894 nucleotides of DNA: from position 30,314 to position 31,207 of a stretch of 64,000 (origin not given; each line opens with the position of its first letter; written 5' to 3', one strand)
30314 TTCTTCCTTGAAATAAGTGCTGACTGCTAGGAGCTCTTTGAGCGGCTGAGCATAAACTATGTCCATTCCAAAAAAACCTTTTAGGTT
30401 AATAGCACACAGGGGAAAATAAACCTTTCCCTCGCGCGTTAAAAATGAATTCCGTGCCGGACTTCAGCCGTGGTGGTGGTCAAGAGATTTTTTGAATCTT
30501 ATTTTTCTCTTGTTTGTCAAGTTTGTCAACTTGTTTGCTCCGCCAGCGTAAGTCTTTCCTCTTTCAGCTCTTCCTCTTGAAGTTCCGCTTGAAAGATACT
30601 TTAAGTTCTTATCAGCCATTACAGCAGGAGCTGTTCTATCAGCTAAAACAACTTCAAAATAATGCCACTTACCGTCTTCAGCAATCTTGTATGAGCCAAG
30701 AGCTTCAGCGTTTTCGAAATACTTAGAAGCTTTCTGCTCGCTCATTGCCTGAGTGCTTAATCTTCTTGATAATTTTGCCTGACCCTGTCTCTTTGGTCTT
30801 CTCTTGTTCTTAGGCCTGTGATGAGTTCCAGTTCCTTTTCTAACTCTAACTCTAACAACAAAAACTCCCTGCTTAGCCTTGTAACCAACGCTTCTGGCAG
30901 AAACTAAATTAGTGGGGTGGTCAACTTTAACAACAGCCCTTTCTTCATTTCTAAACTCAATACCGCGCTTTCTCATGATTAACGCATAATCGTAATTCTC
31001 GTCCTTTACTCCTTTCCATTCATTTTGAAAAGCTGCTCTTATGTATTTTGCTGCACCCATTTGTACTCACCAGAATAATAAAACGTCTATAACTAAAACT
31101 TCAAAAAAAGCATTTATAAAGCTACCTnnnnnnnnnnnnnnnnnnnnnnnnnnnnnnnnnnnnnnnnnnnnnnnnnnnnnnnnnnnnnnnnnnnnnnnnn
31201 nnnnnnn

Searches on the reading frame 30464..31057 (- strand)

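Call 68: search_protein_families(library=pfam, proteins=[window:30464-31057:-], max_evalue=0.001)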
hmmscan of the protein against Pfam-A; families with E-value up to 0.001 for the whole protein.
window:30464-31057:- (197 aa): 1 family
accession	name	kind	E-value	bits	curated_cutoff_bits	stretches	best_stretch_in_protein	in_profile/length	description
PF00827.22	Ribosomal_L15e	-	1.4e-43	149.2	27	1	11-184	7-177/191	Ribosomal L15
